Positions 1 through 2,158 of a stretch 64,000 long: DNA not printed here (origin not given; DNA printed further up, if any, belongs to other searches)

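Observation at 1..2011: In-frame fusion of the peptidoglycan editing factor PgeF (YfiH/DUF152) to MurD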

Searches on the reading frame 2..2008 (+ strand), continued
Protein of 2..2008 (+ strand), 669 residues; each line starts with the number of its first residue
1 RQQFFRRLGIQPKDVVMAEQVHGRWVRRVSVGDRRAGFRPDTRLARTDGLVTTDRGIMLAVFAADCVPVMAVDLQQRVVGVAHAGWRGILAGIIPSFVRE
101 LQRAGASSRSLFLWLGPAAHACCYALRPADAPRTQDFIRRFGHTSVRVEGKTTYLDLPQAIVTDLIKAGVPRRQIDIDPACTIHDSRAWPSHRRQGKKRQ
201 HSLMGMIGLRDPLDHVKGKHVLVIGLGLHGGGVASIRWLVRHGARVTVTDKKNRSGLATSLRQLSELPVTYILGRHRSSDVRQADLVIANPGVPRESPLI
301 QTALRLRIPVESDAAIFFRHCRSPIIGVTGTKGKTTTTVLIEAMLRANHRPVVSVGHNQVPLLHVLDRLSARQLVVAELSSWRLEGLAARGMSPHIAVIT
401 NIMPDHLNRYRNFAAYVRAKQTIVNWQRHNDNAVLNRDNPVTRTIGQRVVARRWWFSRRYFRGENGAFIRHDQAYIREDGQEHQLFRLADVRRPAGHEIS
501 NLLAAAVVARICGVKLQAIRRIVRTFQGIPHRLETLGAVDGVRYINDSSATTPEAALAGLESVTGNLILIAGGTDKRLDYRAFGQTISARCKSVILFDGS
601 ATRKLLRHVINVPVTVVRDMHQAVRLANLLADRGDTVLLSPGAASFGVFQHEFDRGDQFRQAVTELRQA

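Call 60: find_homologous_proteins(query=A4, max_evalue=1e-20)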
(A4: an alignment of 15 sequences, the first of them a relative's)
Query A4 (15 sequences) (712 aa, profile of the alignment): 2945 proteins with E <= 1e-20 among 8000 candidates; the best 120 are listed.
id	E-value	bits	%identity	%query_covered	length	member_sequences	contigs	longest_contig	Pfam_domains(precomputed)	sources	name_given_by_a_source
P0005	0.0e+0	1099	48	99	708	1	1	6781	PF02578.21,PF02875.27,PF08245.19,PF21799.3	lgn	-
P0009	0.0e+0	1094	46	99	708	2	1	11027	PF02578.21,PF02875.27,PF08245.19,PF21799.3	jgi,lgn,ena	-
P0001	0.0e+0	1068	100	100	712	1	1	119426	PF02578.21,PF02875.27,PF08245.19,PF21799.3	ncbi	-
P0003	0.0e+0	1067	50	100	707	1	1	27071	PF02578.21,PF02875.27,PF08245.19,PF21799.3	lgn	-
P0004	0.0e+0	1062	49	99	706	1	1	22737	PF02578.21,PF02875.27,PF08245.19,PF21799.3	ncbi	-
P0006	0.0e+0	1060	48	99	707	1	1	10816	PF02578.21,PF02875.27,PF08245.19,PF21799.3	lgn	-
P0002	0.0e+0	1059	63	100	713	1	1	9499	PF02578.21,PF02875.27,PF08245.19,PF21799.3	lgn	-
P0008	0.0e+0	1052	47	99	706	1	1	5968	PF02578.21,PF02875.27,PF08245.19,PF21799.3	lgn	-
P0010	0.0e+0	1039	45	99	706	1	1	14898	PF02578.21,PF02875.27,PF08245.19,PF21799.3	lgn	-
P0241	8.2e-291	985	42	99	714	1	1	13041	PF02578.21,PF02875.27,PF08245.19,PF21799.3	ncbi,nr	ncbi:MAG: UDP-N-acetylmuramoyl-L-alanine--D-glutamate ligase [Candidatus Kerfeldbacteria bacterium]|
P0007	4.3e-281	952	48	91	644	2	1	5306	PF02578.21,PF02875.27,PF08245.19,PF21799.3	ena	-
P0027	3.8e-179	615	43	64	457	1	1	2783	PF02875.27,PF08245.19,PF21799.3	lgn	-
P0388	1.3e-178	614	44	64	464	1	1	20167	PF02875.27,PF08245.19,PF21799.3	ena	-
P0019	1.6e-177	610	45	63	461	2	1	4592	PF02875.27,PF08245.19,PF21799.3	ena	-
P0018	1.6e-177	610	44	61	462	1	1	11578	PF02875.27,PF08245.19,PF21799.3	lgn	-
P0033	5.7e-177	608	42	61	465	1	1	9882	PF02875.27,PF08245.19,PF21799.3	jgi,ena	-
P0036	1.1e-176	607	43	61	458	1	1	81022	PF02875.27,PF08245.19,PF21799.3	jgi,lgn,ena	-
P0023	2.8e-175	603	45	63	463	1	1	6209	PF02875.27,PF08245.19,PF21799.3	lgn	-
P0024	7.4e-175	601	47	60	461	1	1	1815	PF02875.27,PF08245.19,PF21799.3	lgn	-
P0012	8.1e-175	601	50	64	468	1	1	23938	PF02875.27,PF08245.19,PF21799.3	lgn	-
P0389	1.1e-174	601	43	64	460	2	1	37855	PF02875.27,PF08245.19,PF21799.3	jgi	jgi:UDP-N-acetylmuramoylalanine--D-glutamate ligase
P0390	5.0e-174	599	43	63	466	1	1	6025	PF02875.27,PF08245.19,PF21799.3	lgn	-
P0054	6.5e-173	595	42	63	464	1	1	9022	PF02875.27,PF08245.19,PF21799.3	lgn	-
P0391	2.6e-172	593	42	64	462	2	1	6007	PF02875.27,PF08245.19,PF21799.3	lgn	-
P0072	1.2e-170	587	46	63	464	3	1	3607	PF02875.27,PF08245.19,PF21799.3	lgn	-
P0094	4.2e-170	586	43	63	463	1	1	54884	PF02875.27,PF08245.19,PF21799.3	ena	-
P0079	5.3e-170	585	43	64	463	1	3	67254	PF02875.27,PF08245.19,PF21799.3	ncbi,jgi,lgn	-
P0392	1.4e-169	584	41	63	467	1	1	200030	PF02875.27,PF08245.19,PF21799.3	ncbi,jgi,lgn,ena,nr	ncbi:UDP-N-acetylmuramoyl-L-alanine--D-glutamate ligase [Patescibacteria group bacterium]|nr:UDP-N-a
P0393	4.4e-169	582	41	60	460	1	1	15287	PF02875.27,PF08245.19,PF21799.3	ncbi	ncbi:UDP-N-acetylmuramoyl-L-alanine--D-glutamate ligase [Patescibacteria group bacterium]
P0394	1.5e-168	580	41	60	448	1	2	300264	PF02875.27,PF08245.19,PF21799.3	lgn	-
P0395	2.1e-167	577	42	61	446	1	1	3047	PF02875.27,PF08245.19,PF21799.3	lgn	-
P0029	3.8e-167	576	45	61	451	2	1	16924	PF02875.27,PF08245.19,PF21799.3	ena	-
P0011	8.5e-167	575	48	64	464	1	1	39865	PF02875.27,PF08245.19,PF21799.3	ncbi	ncbi:MAG: UDP-N-acetylmuramoyl-L-alanine--D-glutamate ligase [bacterium]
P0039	1.2e-166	574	43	60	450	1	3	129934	PF02875.27,PF08245.19,PF21799.3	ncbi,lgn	-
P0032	1.5e-166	574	45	63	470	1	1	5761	PF02875.27,PF08245.19,PF21799.3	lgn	-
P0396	1.6e-166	574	42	61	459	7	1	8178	PF02875.27,PF08245.19,PF21799.3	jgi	-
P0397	2.4e-166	573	44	61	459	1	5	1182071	PF02875.27,PF08245.19,PF21799.3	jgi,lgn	jgi:UDP-N-acetylmuramoylalanine--D-glutamate ligase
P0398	3.8e-166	573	44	60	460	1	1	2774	PF02875.27,PF08245.19,PF21799.3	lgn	-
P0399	4.1e-166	572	45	64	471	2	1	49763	PF02875.27,PF08245.19,PF21799.3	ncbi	-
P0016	4.9e-166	572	47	64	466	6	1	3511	PF02875.27,PF08245.19,PF21799.3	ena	-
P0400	7.1e-166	572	42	64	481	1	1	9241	PF02875.27,PF08245.19,PF21799.3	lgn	-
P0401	7.5e-166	572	47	63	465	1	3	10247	PF02875.27,PF08245.19,PF21799.3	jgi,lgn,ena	-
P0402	1.6e-165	570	46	63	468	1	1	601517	PF02875.27,PF08245.19,PF21799.3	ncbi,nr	ncbi:MAG: UDP-N-acetylmuramoyl-L-alanine--D-glutamate ligase [Candidatus Buchananbacteria bacterium]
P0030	3.1e-165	570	48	61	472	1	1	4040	PF02875.27,PF08245.19,PF21799.3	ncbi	-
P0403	4.7e-165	569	42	64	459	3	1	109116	PF02875.27,PF08245.19,PF21799.3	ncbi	ncbi:MAG: UDP-N-acetylmuramoyl-L-alanine--D-glutamate ligase [Patescibacteria group bacterium]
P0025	1.1e-164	568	45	63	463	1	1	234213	PF02875.27,PF08245.19,PF21799.3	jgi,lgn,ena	-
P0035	1.5e-164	567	44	64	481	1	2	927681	PF02875.27,PF08245.19,PF21799.3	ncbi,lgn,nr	ncbi:MAG: UDP-N-acetylmuramoyl-L-alanine--D-glutamate ligase [Patescibacteria group bacterium]|nr:UD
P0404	4.2e-164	566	41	64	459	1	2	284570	PF02875.27,PF08245.19,PF21799.3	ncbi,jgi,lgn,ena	ncbi:MAG: UDP-N-acetylmuramoyl-L-alanine--D-glutamate ligase [Patescibacteria group bacterium]|jgi:U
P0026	7.2e-164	565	45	63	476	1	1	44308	PF02875.27,PF08245.19,PF21799.3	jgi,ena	-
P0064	1.0e-163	564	46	61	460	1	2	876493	PF02875.27,PF08245.19,PF21799.3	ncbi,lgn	-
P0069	1.6e-163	564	44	61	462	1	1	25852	PF02875.27,PF08245.19,PF21799.3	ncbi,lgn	-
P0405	1.8e-163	564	42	63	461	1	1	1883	PF02875.27,PF08245.19,PF21799.3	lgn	-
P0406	3.2e-163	563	42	71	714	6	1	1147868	PF02129.25,PF00326.28,PF02875.27,PF08245.19,PF12697.14,PF00561.27,PF12146.16,PF21799.3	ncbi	ncbi:MAG: UDP-N-acetylmuramoyl-L-alanine--D-glutamate ligase [Patescibacteria group bacterium]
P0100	5.5e-163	562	42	64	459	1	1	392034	PF08245.19,PF21799.3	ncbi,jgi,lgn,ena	ncbi:MAG: UDP-N-acetylmuramoyl-L-alanine--D-glutamate ligase [Patescibacteria group bacterium]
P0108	6.2e-163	562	41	63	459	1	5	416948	PF02875.27,PF08245.19,PF21799.3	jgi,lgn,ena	jgi:UDP-N-acetylmuramoylalanine--D-glutamate ligase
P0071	1.0e-162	561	45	63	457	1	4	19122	PF02875.27,PF08245.19,PF21799.3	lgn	-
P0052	2.0e-162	560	47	61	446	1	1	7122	PF02875.27,PF08245.19,PF21799.3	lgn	-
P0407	2.2e-162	560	43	62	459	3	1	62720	PF02875.27,PF08245.19,PF21799.3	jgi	-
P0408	2.3e-162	560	42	62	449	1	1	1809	PF02875.27,PF08245.19,PF21799.3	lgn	-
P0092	2.4e-162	560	43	63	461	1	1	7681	PF02875.27,PF08245.19,PF21799.3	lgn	-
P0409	2.9e-162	560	43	63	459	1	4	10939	PF02875.27,PF08245.19,PF21799.3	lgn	-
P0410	3.1e-162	560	49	64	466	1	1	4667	PF02875.27,PF08245.19,PF21799.3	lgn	-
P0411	4.2e-162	559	43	64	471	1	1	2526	PF02875.27,PF08245.19,PF21799.3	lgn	-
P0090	4.3e-162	559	44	64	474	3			PF02875.27,PF08245.19,PF21799.3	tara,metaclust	tara:strand:+ start:426 stop:1850 length:1425 start_codon:yes stop_codon:yes gene_type:complete|meta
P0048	4.7e-162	559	45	65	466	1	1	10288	PF02875.27,PF08245.19,PF21799.3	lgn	-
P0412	5.5e-162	559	42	64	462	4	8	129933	PF02875.27,PF08245.19,PF21799.3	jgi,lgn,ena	jgi:UDP-N-acetylmuramoylalanine--D-glutamate ligase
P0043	7.4e-162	558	44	60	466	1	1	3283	PF02875.27,PF08245.19,PF21799.3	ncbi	-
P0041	8.5e-162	558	45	63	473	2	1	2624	PF02875.27,PF08245.19,PF21799.3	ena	-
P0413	1.6e-161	557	43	60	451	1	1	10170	PF02875.27,PF08245.19,PF21799.3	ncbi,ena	-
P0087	2.9e-161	556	46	61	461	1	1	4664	PF02875.27,PF08245.19,PF21799.3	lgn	-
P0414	3.3e-161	556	44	63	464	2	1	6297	PF02875.27,PF08245.19,PF21799.3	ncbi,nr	ncbi:MAG TPA: UDP-N-acetylmuramoyl-L-alanine--D-glutamate ligase [Candidatus Bathyarchaeia archaeon]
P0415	3.3e-161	556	41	64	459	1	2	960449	PF02875.27,PF08245.19,PF21799.3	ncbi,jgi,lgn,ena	ncbi:MAG: UDP-N-acetylmuramoyl-L-alanine--D-glutamate ligase [Patescibacteria group bacterium]|jgi:U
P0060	3.5e-161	556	47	63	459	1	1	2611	PF02875.27,PF08245.19,PF21799.3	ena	-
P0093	3.7e-161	556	42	63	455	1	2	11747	PF02875.27,PF08245.19,PF21799.3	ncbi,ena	-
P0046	4.0e-161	556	45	63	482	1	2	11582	PF02875.27,PF08245.19,PF21799.3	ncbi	-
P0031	8.2e-161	555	43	61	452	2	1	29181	PF02875.27,PF08245.19,PF21799.3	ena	-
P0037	8.6e-161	555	48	62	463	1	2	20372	PF02875.27,PF08245.19,PF21799.3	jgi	-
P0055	9.6e-161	555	44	60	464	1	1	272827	PF02875.27,PF08245.19,PF21799.3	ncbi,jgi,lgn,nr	ncbi:MAG: UDP-N-acetylmuramoyl-L-alanine--D-glutamate ligase [Patescibacteria group bacterium]|jgi:U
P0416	1.8e-160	554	43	63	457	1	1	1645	PF02875.27,PF08245.19,PF21799.3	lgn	-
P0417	2.3e-160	553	43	63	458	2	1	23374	PF02875.27,PF08245.19,PF21799.3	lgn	-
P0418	2.9e-160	553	43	63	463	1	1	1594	PF02875.27,PF08245.19,PF21799.3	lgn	-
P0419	3.5e-160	553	40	61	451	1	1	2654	PF02875.27,PF08245.19,PF21799.3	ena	-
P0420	4.0e-160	553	48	64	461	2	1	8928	PF02875.27,PF08245.19,PF21799.3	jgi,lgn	jgi:UDP-N-acetylmuramoylalanine--D-glutamate ligase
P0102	5.4e-160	552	43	64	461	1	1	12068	PF02875.27,PF08245.19,PF21799.3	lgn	-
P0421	5.7e-160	552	43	63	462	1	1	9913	PF02875.27,PF08245.19,PF21799.3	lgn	-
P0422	6.2e-160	552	42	63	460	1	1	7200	PF02875.27,PF08245.19,PF21799.3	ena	-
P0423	7.8e-160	552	47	63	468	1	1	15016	PF02875.27,PF08245.19,PF21799.3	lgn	-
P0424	9.7e-160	551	44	63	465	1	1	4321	PF02875.27,PF08245.19,PF21799.3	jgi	jgi:UDP-N-acetylmuramoylalanine--D-glutamate ligase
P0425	1.2e-159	551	41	60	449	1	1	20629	PF02875.27,PF08245.19,PF21799.3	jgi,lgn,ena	-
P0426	1.3e-159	551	42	66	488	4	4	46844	PF02875.27,PF08245.19,PF21799.3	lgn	-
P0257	1.6e-159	551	43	64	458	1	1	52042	PF02875.27,PF08245.19,PF21799.3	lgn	-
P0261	1.6e-159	551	42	64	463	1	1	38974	PF02875.27,PF08245.19,PF21799.3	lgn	-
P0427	2.7e-159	550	39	64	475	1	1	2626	PF08245.19,PF21799.3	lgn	-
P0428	2.8e-159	550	43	62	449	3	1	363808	PF02875.27,PF08245.19,PF21799.3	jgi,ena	-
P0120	3.1e-159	550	45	65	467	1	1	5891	PF02875.27,PF08245.19,PF21799.3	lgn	-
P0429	3.2e-159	550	42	64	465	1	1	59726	PF02875.27,PF08245.19,PF21799.3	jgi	-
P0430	3.5e-159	549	44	63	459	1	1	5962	PF02875.27,PF08245.19,PF21799.3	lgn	-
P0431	3.6e-159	549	41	63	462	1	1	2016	PF02875.27,PF08245.19,PF21799.3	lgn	-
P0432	3.8e-159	549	44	63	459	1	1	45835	PF02875.27,PF08245.19,PF21799.3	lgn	-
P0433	4.5e-159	549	40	61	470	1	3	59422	PF02875.27,PF08245.19,PF21799.3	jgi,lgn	-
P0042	4.7e-159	549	44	62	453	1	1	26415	PF02875.27,PF08245.19,PF21799.3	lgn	-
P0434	4.7e-159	549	40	63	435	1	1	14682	PF02875.27,PF08245.19,PF21799.3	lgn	-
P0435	5.7e-159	549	41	61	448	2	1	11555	PF02875.27,PF08245.19,PF21799.3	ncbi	-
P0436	6.1e-159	549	40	63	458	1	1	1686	PF02875.27,PF08245.19,PF21799.3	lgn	-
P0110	6.1e-159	549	43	64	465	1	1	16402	PF02875.27,PF08245.19,PF21799.3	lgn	-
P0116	6.9e-159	549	46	63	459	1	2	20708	PF02875.27,PF08245.19,PF21799.3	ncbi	-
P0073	7.3e-159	548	47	64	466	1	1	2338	PF02875.27,PF08245.19,PF21799.3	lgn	-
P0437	8.0e-159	548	41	63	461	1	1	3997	PF02875.27,PF08245.19,PF21799.3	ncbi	-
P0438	8.3e-159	548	45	63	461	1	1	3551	PF02875.27,PF08245.19,PF21799.3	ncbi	-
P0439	8.5e-159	548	43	63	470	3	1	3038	PF02875.27,PF08245.19,PF21799.3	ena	-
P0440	8.6e-159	548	41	64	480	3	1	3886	PF02875.27,PF08245.19,PF21799.3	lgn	-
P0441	1.3e-158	548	42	64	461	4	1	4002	PF02875.27,PF08245.19,PF21799.3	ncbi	ncbi:MAG: UDP-N-acetylmuramoyl-L-alanine--D-glutamate ligase [Parcubacteria group bacterium]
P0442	1.4e-158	548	40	64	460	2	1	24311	PF02875.27,PF08245.19,PF21799.3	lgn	-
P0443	1.9e-158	547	43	63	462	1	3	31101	PF02875.27,PF08245.19,PF21799.3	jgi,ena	-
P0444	2.2e-158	547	43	63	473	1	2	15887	PF02875.27,PF08245.19,PF21799.3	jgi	jgi:UDP-N-acetylmuramoylalanine--D-glutamate ligase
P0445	2.6e-158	547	43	63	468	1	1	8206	PF02875.27,PF08245.19,PF21799.3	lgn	-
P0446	2.9e-158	546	39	63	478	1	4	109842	PF02875.27,PF08245.19,PF21799.3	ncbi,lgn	-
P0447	3.4e-158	546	40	64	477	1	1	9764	PF02875.27,PF08245.19,PF21799.3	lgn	-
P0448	3.9e-158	546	42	60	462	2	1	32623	PF02875.27,PF08245.19,PF21799.3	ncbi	-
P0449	4.5e-158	546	40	63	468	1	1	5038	PF02875.27,PF08245.19,PF21799.3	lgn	-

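Call 65: predict_structure(alignment_id=A3)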
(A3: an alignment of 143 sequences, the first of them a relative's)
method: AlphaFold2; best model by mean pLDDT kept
length: 712 residues; sequences in the alignment: 143
mean_pLDDT: 95.2   pTM: 0.92
mean pLDDT of the five models: 95.2, 94.7, 94.6, 94.5, 94.3
residues with pLDDT >= 90: 654; 70-90: 49; 50-70: 5; < 50: 4
segments of 3 or more residues with pLDDT < 50: 1-4
pLDDT, mean of each block of 10 residues (from residue 1): 63 95 94 79 91 93 97 92 89 97 96 97 98 98 98 98 96 96 98 97 98 98 95 89 92 94 95 91 98 96 96 98 98 91 96 97 97 96 98 97 94 97 95 96 95 94 97 97 98 98 98 98 98 93 97 98 97 93 98 95 95 96 97 98 97 97 98 98 92 92 97 95
secondary structure, 60 per line:
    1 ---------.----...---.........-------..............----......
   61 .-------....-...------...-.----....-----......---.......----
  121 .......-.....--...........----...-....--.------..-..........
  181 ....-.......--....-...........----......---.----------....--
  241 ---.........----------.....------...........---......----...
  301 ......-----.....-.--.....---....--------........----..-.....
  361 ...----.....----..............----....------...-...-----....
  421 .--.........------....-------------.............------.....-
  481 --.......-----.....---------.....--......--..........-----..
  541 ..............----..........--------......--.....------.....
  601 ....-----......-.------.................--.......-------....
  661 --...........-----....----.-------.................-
elements in order (helices of 4 or more, strands of 3 or more residues): E21-29 H37-50 E58-61 E69-72 E92-95 E101-106 E110-116 E121-127 H129-133 H136-146 E155-158 H171-184 E189-192 E195-198 H200-210 E218-220 H235-238 E244-252 E263-267 H274-284 E288-293 H298-306 E312-316 H321-325 E329-332 H341-348 H356-363 E368-372 H377-390 E395-398 E417-421 H424-432 E439-442 H456-468 E475-479 H483-489 E495-499 E509-513 E516-521 E524-530 H539-554 H559-568 E577-582 E585-589 H596-604 E610-615 H624-633 E634-640 H643-649 E657-660 H663-673 E679-682 H695-711

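Call 68: fold_search(model_id=the predicted structure, library=pdb)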
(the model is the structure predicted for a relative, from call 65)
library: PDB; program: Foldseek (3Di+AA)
matches with E <= 10: 1793; with E <= 0.001: 176
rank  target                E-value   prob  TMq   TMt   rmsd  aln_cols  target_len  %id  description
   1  3lk7                  2.9e-40  1.00  0.50  0.75   5.3       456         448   32  The Crystal Structure of UDP-N-acetylmuramoylalanine-D-glutamate (MurD) ligase from Streptococcus agalactiae to 1.5A (released 2010-02-09)
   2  8dp2                  6.2e-35  1.00  0.56  0.87   3.4       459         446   30  Crystal Structure of UDP-N-acetylmuramoylalanine--D-glutamate ligase (MurD) from Pseudomonas aeruginosa PAO1 in complex  (released 2022-08-17)
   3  7ti7                  1.4e-34  1.00  0.53  0.81   4.1       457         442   28  Crystal Structure of UDP-N-acetylmuramoylalanine-D-glutamate ligase from Acinetobacter baumannii AB5075-UW in complex wi (released 2022-01-26)
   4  7u35_B                3.2e-34  1.00  0.47  0.70   6.1       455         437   29  Crystal Structure of UDP-N-acetylmuramoylalanine--D-glutamate ligase (MurD) from Pseudomonas aeruginosa PAO1 in comple (released 2022-03-09)
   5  7u35_C                1.2e-33  1.00  0.45  0.70   6.1       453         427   28  Crystal Structure of UDP-N-acetylmuramoylalanine--D-glutamate ligase (MurD) from Pseudomonas aeruginosa PAO1 in comple (released 2022-03-09)
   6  2uag                  1.3e-33  1.00  0.56  0.90   2.8       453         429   28  UDP-N-ACETYLMURAMOYL-L-ALANINE:D-GLUTAMATE LIGASE (released 2000-02-25)
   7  8v8y                  2.2e-33  1.00  0.51  0.78   4.6       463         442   28  Crystal Structure of Apo UDP-N-acetylmuramoylalanine--D-glutamate ligase (MurD) from E. coli (Orthorhombic P form) (released 2023-12-13)
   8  4uag                  2.5e-33  1.00  0.55  0.90   2.8       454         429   29  UDP-N-ACETYLMURAMOYL-L-ALANINE:D-GLUTAMATE LIGASE (released 2000-03-15)
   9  2vtd                  2.7e-33  1.00  0.56  0.89   2.8       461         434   28  Crystal structure of MurD ligase in complex with D-Glu containing sulfonamide inhibitor (released 2008-11-25)
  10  7u35_A                5.1e-33  1.00  0.48  0.74   5.3       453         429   28  Crystal Structure of UDP-N-acetylmuramoylalanine--D-glutamate ligase (MurD) from Pseudomonas aeruginosa PAO1 in comple (released 2022-03-09)
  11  2jfg                  7.6e-33  1.00  0.56  0.89   2.8       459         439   28  Crystal structure of MurD ligase in complex with UMA and ADP (released 2007-05-15)
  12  7sy9_A                1.2e-32  1.00  0.42  0.64   7.3       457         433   28  Crystal Structure of UDP-N-acetylmuramoylalanine--D-glutamate ligase (MurD) from Pseudomonas aeruginosa PAO1 (released 2021-12-15)
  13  9bn9                  1.6e-32  1.00  0.56  0.90   2.8       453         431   29  Crystal Structure of UDP-N-acetylmuramoylalanine--D-glutamate ligase (MurD) from E. coli in complex with UMA and two inh (released 2024-05-15)
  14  2y66                  1.9e-32  1.00  0.55  0.89   2.9       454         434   29  New 5-Benzylidenethiazolidine-4-one Inhibitors of Bacterial MurD Ligase: Design, Synthesis, Crystal Structures, and Biol (released 2011-10-19)
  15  9bn8                  1.9e-32  1.00  0.55  0.88   3.0       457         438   28  Crystal Structure of UDP-N-acetylmuramoylalanine--D-glutamate ligase (MurD) from E. coli in complex with UMA and inhibit (released 2024-05-15)
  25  2vte                  1.1e-31  1.00  0.55  0.88   3.0       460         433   28  Crystal structure of MurD ligase in complex with D-Glu containing sulfonamide inhibitor (released 2008-11-25)
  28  2uuo                  2.9e-31  1.00  0.55  0.88   3.0       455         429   29  Crystal structure of MurD ligase in complex with D-Glu containing sulfonamide inhibitor (released 2008-03-25)
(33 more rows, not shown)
